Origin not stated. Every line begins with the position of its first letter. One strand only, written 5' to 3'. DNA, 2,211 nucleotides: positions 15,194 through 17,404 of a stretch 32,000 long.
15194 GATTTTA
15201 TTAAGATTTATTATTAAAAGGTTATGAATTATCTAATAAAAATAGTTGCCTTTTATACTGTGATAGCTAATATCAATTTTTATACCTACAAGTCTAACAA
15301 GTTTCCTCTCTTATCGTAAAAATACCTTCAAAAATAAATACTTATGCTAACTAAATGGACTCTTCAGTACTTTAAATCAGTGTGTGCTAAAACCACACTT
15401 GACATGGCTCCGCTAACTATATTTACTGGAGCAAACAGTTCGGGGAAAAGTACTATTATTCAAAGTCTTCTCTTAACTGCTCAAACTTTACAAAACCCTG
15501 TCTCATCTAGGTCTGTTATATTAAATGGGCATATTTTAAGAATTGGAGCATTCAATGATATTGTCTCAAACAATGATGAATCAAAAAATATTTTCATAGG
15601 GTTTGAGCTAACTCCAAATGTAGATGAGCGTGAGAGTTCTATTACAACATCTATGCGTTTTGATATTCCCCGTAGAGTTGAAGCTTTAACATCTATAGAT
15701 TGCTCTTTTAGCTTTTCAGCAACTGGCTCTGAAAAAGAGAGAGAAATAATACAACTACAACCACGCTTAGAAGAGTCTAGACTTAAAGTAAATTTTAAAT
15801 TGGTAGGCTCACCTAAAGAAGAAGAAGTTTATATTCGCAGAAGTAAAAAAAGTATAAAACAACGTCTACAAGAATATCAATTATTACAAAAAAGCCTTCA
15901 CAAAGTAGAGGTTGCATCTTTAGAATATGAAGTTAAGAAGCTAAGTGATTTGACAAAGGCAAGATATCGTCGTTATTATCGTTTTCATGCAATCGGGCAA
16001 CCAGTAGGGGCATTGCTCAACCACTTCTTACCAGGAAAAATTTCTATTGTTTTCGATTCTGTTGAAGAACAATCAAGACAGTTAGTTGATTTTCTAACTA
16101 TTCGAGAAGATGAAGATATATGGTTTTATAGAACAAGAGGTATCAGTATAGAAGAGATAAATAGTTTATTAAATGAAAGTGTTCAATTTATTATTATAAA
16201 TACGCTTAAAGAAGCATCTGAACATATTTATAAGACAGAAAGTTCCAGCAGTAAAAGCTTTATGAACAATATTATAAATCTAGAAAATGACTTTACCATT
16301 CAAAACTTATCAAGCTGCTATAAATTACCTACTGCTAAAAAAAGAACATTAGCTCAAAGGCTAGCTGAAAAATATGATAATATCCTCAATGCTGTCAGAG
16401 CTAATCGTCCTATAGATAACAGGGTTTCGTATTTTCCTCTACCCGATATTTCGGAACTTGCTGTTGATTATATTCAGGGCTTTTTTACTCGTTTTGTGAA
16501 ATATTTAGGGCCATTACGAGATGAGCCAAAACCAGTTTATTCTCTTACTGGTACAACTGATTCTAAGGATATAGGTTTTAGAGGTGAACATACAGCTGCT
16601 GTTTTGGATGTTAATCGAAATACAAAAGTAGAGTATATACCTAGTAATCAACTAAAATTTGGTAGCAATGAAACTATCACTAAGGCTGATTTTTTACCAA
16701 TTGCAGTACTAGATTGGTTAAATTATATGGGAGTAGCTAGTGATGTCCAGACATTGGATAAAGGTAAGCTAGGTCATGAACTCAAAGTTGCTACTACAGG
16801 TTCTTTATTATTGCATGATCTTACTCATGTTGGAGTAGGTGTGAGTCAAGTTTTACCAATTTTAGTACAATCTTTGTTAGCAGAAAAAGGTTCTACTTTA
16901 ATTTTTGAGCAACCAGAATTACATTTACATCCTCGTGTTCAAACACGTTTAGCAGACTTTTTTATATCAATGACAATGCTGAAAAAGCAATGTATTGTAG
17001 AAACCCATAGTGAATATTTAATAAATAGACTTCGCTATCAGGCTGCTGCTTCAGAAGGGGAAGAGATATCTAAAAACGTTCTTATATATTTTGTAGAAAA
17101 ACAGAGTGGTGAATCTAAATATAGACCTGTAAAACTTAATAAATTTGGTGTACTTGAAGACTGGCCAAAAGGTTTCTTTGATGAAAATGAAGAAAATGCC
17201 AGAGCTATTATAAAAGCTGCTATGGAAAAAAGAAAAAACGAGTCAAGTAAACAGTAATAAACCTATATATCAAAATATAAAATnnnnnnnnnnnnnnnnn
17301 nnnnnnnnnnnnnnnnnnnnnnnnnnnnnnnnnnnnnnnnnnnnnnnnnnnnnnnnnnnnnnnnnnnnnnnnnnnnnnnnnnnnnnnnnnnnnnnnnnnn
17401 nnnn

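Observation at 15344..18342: Two-gene operon (DUF3696-type ABC ATPase plus 352-aa orphan): candidate undescribed defence system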

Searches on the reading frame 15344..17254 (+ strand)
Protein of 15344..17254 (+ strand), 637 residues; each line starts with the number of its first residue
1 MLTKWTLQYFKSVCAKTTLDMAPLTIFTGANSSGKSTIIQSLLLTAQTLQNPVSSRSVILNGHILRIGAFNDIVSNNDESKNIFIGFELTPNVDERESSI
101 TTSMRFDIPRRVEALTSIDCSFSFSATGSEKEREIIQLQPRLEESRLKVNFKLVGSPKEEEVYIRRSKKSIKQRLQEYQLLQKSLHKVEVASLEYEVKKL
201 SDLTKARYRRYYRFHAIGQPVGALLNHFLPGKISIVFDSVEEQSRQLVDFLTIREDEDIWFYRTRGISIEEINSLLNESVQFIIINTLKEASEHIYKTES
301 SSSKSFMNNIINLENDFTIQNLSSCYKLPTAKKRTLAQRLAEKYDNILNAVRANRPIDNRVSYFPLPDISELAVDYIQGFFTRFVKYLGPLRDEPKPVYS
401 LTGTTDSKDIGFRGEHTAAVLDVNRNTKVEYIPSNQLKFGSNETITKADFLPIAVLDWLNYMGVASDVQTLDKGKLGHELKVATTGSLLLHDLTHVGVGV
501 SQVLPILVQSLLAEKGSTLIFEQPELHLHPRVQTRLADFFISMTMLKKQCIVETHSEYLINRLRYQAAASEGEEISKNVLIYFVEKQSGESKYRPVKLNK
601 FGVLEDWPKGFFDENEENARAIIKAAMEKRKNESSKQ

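Call 3: search_protein_families(library=pfam, proteins=[window:15344-17254:+], max_evalue=1)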
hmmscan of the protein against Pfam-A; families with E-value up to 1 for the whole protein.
window:15344-17254:+ (637 aa): 8 families
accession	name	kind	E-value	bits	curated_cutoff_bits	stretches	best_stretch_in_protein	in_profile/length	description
PF13175.12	AAA_15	-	2.6e-22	80.4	32.1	2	493-560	298-374/374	AAA ATPase domain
PF13304.12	AAA_21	-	1.2e-15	58.8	27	2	493-561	235-304/304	AAA domain, putative AbiEii toxin, Type IV TA system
PF12476.13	DUF3696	-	3.4e-09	37.3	22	1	577-620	4-50/52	Protein of unknown function (DUF3696)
PF13555.12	AAA_29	-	0.0006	20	27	1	19-48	19-50/61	P-loop containing region of AAA domain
PF02463.25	SMC_N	-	0.0035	17.2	40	1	2-45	2-49/220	RecF/RecN/SMC N terminal domain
PF13476.12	AAA_23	-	0.0036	18.4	27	1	6-188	3-169/201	AAA domain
PF01580.24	FtsK_SpoIIIE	-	0.068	13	24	1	24-72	41-89/221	FtsK/SpoIIIE family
PF10368.14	YkyA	-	0.13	12.4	28.8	1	158-215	64-121/186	Putative cell-wall binding lipoprotein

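Call 4: search_protein_families(library=padloc, proteins=[window:15344-17254:+], max_evalue=1)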
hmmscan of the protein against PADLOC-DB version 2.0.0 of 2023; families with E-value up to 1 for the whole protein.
window:15344-17254:+ (637 aa): 86 families (the best 25 are shown)
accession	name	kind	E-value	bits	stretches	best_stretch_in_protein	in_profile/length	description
PDLC03878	NsnB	-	1.5e-70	236.7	2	314-623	107-343/345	-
PDLC04148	HEC-03B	-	1.4e-52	177.3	2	385-633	216-454/458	-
PDLC04707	PDC-M55A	-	6.1e-47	158.5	2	384-633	187-420/421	-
PDLC02979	AriA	-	7.4e-27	93.1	1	3-560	4-373/373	-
PDLC02980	AriA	-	2.9e-17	61.6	2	493-561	235-304/304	-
PDLC04176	HEC-01A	-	1.2e-14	52.4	2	6-158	7-123/371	-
PDLC02335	AbiLi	-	5.9e-13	46.6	1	1-595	49-261/326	AbiLi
PDLC04175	HEC-01A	-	4.1e-12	43.8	2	2-54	6-57/363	-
PDLC04182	HEC-01A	-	7.2e-12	43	2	518-564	308-355/406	-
PDLC04177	HEC-01A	-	1.2e-11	42.3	2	514-566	295-346/393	-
PDLC04178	HEC-01A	-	1.3e-10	38.9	2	2-54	9-60/399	-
PDLC04135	mad3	-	3.1e-10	38.1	2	2-140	2-136/374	mads_3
PDLC04392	PDC-M07A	-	3.6e-10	37.5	1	1-48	1-47/432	-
PDLC04541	PDC-M25A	-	5e-10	37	2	1-54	1-53/380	-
PDLC04393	PDC-M07A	-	1.3e-09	35.6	1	1-80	1-81/435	-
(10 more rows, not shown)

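Call 5: search_protein_families(library=ncbifam, proteins=[window:15344-17254:+], max_evalue=1)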
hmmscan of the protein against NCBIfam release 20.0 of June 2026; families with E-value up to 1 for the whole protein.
window:15344-17254:+ (637 aa): 4 families
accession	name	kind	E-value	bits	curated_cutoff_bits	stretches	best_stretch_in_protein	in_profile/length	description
NF047739.1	antiphage_MADS3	equivalog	1.2e-06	27.9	420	1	1-187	1-178/427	methylation-associated defense system AAA family ATPase MAD3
NF041760.1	PtuA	equivalog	0.01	14.8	500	1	7-90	57-135/524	retron Ec78 anti-phage system effector ATPase PtuA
NF040873.1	AztA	equivalog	0.021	14.4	220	1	18-42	14-38/191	zinc ABC transporter ATP-binding protein AztA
NF041000.1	ATPase_ComGA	equivalog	0.049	12.6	300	1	20-48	126-154/267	competence type IV pilus ATPase ComGA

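Call 7: search_protein_families(library=phrogs, proteins=[window:15344-17254:+], max_evalue=1)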
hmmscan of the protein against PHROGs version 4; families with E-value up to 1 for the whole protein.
window:15344-17254:+ (637 aa): 7 families
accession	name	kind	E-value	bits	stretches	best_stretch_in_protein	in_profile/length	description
phrog_21420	-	unknown function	2.1e-108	364.5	2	264-636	286-646/654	-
phrog_14430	-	unknown function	2e-09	38.2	2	493-580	315-403/444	-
phrog_4747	-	unknown function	3e-08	34.2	2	518-564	336-383/610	-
phrog_3940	-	unknown function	9.3e-08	32.3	2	511-586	249-317/537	-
phrog_9802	-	unknown function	7e-05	23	2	249-561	143-329/438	-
phrog_13167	-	unknown function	0.00027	21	1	513-563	335-385/477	-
phrog_7507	-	unknown function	0.0011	19.4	2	499-562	389-452/483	-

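Call 40: find_homologous_proteins(query=window:15344-17254:+, max_evalue=1e-10)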
Query window:15344-17254:+ (637 aa): 1866 proteins with E <= 1e-10 among 8000 candidates; the best 120 are listed.
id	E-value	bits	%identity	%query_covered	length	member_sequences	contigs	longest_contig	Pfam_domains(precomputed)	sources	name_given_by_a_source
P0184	0.0e+0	1321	94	100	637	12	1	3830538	PF12476.14,PF13175.13,PF13304.13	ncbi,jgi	ncbi:AAA domain-containing protein [Nostoc sp. DSM 114160]|jgi:predicted ATPase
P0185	0.0e+0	1035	75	100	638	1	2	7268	PF12476.14,PF13175.13,PF13476.13,PF13304.13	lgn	-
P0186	8.8e-294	994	72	100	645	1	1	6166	PF12476.14,PF13175.13,PF13304.13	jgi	-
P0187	3.3e-283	959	72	100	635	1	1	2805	PF12476.14,PF13175.13,PF13304.13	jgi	jgi:predicted ATPase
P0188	9.9e-241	819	62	100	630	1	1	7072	PF12476.14,PF13175.13,PF13304.13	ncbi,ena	-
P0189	2.6e-225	768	74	47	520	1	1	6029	PF12476.14,PF13175.13,PF13476.13,PF13304.13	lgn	-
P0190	3.0e-225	768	74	47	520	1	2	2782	PF12476.14,PF13175.13,PF13476.13,PF13304.13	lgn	-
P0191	2.6e-222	758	56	100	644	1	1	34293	PF12476.14,PF13175.13,PF13304.13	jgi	jgi:predicted ATPase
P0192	2.2e-221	755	57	100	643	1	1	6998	PF12476.14,PF13175.13,PF13304.13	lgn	-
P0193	2.8e-221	754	57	100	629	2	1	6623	PF12476.14,PF13175.13,PF13304.13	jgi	-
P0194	3.2e-220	751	56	100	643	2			PF12476.14,PF13175.13,PF13304.13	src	-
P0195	4.1e-218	744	56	100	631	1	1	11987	PF12476.14,PF13175.13,PF02463.26,PF13304.13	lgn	-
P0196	2.6e-217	741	56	100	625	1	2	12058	PF12476.14,PF13175.13,PF13304.13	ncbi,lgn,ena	-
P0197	1.2e-214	733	56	99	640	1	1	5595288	PF12476.14,PF13175.13,PF13476.13,PF13304.13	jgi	jgi:predicted ATPase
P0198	5.0e-214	730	55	99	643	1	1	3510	PF12476.14,PF13175.13,PF13304.13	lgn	-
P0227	2.4e-190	652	52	100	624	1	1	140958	PF12476.14,PF13175.13,PF13304.13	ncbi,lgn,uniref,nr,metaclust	ncbi:hypothetical protein BHU72_09960 [Desulfuribacillus stibiiarsenatis]|uniref:AAA domain-containi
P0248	3.0e-183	629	50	100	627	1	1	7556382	PF12476.14,PF13175.13,PF13304.13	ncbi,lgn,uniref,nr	ncbi:hypothetical protein BCV73_24290 [Paenibacillus sp. SSG-1]|uniref:AAA family ATPase n=1 Tax=Pae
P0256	3.8e-181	622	50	99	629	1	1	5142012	PF12476.14,PF13175.13,PF13304.13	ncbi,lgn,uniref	ncbi:DUF3696 domain-containing protein [Priestia megaterium]|uniref:DUF3696 domain-containing protei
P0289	2.9e-171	589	47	99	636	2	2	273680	PF12476.14,PF13175.13,PF02463.26,PF13304.13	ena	-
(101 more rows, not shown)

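Call 41: search_solved_structures(query=window:15344-17254:+, max_evalue=0.01, show_alignments=2)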
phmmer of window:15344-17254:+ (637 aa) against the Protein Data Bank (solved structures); distinct sequences matched with E-value up to 0.01: 1.
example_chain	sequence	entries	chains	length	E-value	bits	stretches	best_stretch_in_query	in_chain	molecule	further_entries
6p74_A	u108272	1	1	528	5.8e-05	25.2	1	496-587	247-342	Putative ATP-dependent endonuclease of the OLD family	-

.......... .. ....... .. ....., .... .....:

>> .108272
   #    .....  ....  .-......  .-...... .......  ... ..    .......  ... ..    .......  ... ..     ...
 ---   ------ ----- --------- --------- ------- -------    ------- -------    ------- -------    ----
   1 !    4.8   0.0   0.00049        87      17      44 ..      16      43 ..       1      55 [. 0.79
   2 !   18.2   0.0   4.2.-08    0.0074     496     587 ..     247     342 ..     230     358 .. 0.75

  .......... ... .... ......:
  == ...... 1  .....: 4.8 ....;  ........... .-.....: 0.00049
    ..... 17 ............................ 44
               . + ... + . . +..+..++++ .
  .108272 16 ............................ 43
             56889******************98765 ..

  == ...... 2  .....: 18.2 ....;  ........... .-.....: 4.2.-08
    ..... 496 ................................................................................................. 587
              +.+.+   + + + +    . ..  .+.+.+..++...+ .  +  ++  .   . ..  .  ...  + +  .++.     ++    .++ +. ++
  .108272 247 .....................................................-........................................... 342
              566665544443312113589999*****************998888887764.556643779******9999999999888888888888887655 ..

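Call 55: predict_structure(alignment_id=A2)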
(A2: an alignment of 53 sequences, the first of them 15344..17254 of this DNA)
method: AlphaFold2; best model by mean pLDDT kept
length: 637 residues; sequences in the alignment: 53
mean_pLDDT: 80.0   pTM: 0.80
mean pLDDT of the five models: 80.0, 79.3, 79.1, 78.7, 77.0
residues with pLDDT >= 90: 177; 70-90: 330; 50-70: 85; < 50: 45
segments of 3 or more residues with pLDDT < 50: 62-67, 97-108, 208-212, 391-412
pLDDT, mean of each block of 10 residues (from residue 1): 93 91 93 83 84 61 51 68 91 57 47 82 85 75 93 82 93 91 85 91 56 65 88 89 82 61 62 83 91 81 87 88 84 85 89 86 86 89 80 42 39 61 85 84 83 92 83 66 73 62 83 90 84 92 94 91 90 89 89 91 85 76 87 78
secondary structure, 60 per line:
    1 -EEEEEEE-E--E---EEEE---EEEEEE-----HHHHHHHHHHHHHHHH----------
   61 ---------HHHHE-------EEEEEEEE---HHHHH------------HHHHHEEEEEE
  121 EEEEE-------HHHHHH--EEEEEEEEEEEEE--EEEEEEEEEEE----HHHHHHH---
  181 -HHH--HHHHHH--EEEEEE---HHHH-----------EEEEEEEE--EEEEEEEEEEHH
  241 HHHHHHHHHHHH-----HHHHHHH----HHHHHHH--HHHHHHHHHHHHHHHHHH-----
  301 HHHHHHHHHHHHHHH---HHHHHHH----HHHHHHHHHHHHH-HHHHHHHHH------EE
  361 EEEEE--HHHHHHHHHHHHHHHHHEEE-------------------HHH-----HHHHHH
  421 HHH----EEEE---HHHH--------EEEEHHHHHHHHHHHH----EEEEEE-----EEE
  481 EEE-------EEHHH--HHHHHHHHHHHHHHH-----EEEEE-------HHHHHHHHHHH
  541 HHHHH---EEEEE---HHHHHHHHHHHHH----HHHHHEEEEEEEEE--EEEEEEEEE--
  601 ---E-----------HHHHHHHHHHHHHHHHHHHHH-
elements in order: E2-8 E17-20 E24-29 H35-50 H70-73 E82-89 H93-97 H110-114 E115-125 H133-138 E141-153 E156-166 H171-177 H187-192 E195-200 H204-207 E219-226 E229-238 H239-252 H258-264 H269-275 H278-295 H301-315 H319-325 H330-342 H344-352 E359-365 H368-384 E385-387 H415-423 E428-431 H435-438 E447-450 H451-462 E467-472 E478-483 H498-512 E518-522 H530-545 E549-553 H557-569 H574-578 E579-587 E590-598 H616-636

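Call 58: fold_search(model_id=the predicted structure, library=pdb)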
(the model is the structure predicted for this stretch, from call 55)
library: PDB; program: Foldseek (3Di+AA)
matches with E <= 10: 969; with E <= 0.001: 196
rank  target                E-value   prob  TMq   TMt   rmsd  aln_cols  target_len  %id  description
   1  7qen_A                4.7e-11  1.00  0.32  0.43  24.5       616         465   13  S.c. Condensin core in DNA- and ATP-bound state (released 2022-06-15)
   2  5dny_B                7.0e-11  1.00  0.31  0.52  20.8       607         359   11  Structure of the ATPrS-Mre11/Rad50-DNA complex (released 2016-02-24)
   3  5dny_D                2.2e-10  1.00  0.29  0.49  21.8       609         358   11  Structure of the ATPrS-Mre11/Rad50-DNA complex (released 2016-02-24)
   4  8roh_A                2.8e-10  1.00  0.32  0.47  19.9       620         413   11  Human cohesin SMC3-HD(EQ)/RAD21-N complex - Apo conformation (released 2024-09-11)
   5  3av0_B                3.7e-10  1.00  0.31  0.51  20.3       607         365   11  Crystal structure of Mre11-Rad50 bound to ATP S (released 2011-05-25)
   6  9q9k_A                5.1e-10  1.00  0.33  0.43  20.6       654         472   12  Cryo-EM structure of human Mre11-Rad50 (MR) complex bound to DNA and telomeric factor TRF2 fragment (438-542) (released 2025-10-01)
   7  7q2x_A                5.9e-10  1.00  0.32  0.45  21.2       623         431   12  Cryo-EM structure of clamped S.cerevisiae condensin-DNA complex (Form I) (released 2022-03-23)
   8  8roi_A                6.2e-10  1.00  0.32  0.48  19.5       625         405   11  Human cohesin SMC3-HD(EQ)/RAD21-N complex - ADP-bound conformation (released 2024-09-11)
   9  8roj_A                6.5e-10  1.00  0.32  0.49  19.3       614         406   12  Human cohesin SMC3-HD/RAD21-N complex - ADP-Mg-bound conformation (released 2024-09-11)
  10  5dac_A                9.8e-10  1.00  0.32  0.45  20.4       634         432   10  ATP-gamma-S bound Rad50 from Chaetomium thermophilum in complex with DNA (released 2016-03-02)
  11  5xns_A                1.0e-09  1.00  0.33  0.51  18.2       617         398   12  Crystal structure of the Smc head domain with an extended coiled coil bound to the C-terminal domain of ScpA derived f (released 2017-08-02)
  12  8rol_A                1.1e-09  1.00  0.32  0.48  17.8       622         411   11  Human cohesin SMC3-HD(EQ)/RAD21-N complex - ATP-Mg-bound conformation - Form 2 (released 2024-09-11)
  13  7q2x_B                1.2e-09  1.00  0.31  0.49  24.1       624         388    8  Cryo-EM structure of clamped S.cerevisiae condensin-DNA complex (Form I) (released 2022-03-23)
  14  6yvv_B                1.3e-09  1.00  0.30  0.39  24.4       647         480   10  Condensin complex from S.cerevisiae ATP-free apo bridged state (released 2020-07-15)
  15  3qku_A                1.5e-09  1.00  0.29  0.49  21.1       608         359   10  Mre11 Rad50 binding domain in complex with Rad50 and AMP-PNP (released 2011-03-30)
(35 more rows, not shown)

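Call 61: search_dna_similar(query=window:15344-17254:+, collection=phages, mode=protein, max_evalue=1e-8, max_rows=25)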
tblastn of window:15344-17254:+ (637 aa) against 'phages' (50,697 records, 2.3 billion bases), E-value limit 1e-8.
Records with a match: 16; places in all: 16; records where one place covers at least 80% of the query: 0.
Best place of each record, by identity: <60% 16.
By first word of the organism name: Klebsiella 12; Vibrio 2; Enterobacteria 1; Pseudomonas 1.
By host as written in the record: Klebsiella pneumoniae 12; Vibrio cyclitrophicus 10N.286.55.E6 1; Escherichia coli ECOR5 1; Vibrio sp. 1; Pseudomonas aeruginosa 1.
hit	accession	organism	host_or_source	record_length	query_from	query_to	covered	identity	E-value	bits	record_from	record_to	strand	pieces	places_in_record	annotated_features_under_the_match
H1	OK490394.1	Klebsiella phage Kp4845-1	Klebsiella pneumoniae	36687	1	627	79%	36.9%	1e-68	323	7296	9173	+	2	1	record has no annotation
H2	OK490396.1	Klebsiella phage Kp4846-1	Klebsiella pneumoniae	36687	1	627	79%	36.9%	1e-68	323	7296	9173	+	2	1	record has no annotation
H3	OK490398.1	Klebsiella phage Kp4847-1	Klebsiella pneumoniae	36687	1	627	79%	36.9%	1e-68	323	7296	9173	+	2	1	record has no annotation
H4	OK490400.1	Klebsiella phage Kp4848-1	Klebsiella pneumoniae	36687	1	627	79%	36.9%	1e-68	323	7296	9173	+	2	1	record has no annotation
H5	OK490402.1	Klebsiella phage Kp4849-1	Klebsiella pneumoniae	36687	1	627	79%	36.9%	1e-68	323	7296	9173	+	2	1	record has no annotation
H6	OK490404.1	Klebsiella phage Kp4850-1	Klebsiella pneumoniae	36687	1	627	79%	36.9%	1e-68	323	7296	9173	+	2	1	record has no annotation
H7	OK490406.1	Klebsiella phage Kp4851-1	Klebsiella pneumoniae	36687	1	627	79%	36.9%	1e-68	323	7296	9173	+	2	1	record has no annotation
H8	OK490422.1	Klebsiella phage Kp4867-1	Klebsiella pneumoniae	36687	1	627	79%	36.9%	1e-68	323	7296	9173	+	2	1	record has no annotation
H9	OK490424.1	Klebsiella phage Kp4868-1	Klebsiella pneumoniae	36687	1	627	79%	36.9%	1e-68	323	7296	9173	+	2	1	record has no annotation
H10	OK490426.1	Klebsiella phage Kp4869-1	Klebsiella pneumoniae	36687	1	627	79%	36.9%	1e-68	323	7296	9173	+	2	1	record has no annotation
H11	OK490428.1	Klebsiella phage Kp4870-1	Klebsiella pneumoniae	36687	1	627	79%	36.9%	1e-68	323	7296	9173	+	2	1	record has no annotation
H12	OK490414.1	Klebsiella phage Kp4861-1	Klebsiella pneumoniae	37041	1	627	79%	36.9%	1e-68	323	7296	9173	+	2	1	record has no annotation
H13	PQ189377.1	Vibrio phage 10N.286.55.E6_PE002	Vibrio cyclitrophicus 10N.286.55.E6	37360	359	625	42%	26.9%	2e-17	93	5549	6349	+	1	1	hypothetical protein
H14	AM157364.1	Enterobacteria phage P2-EC5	Escherichia coli ECOR5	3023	492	613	19%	42.2%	8e-19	97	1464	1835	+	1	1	hypothetical protein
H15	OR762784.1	Vibrio phage L9-1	Vibrio sp.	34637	494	625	21%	35.6%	2e-19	99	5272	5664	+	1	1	hypothetical protein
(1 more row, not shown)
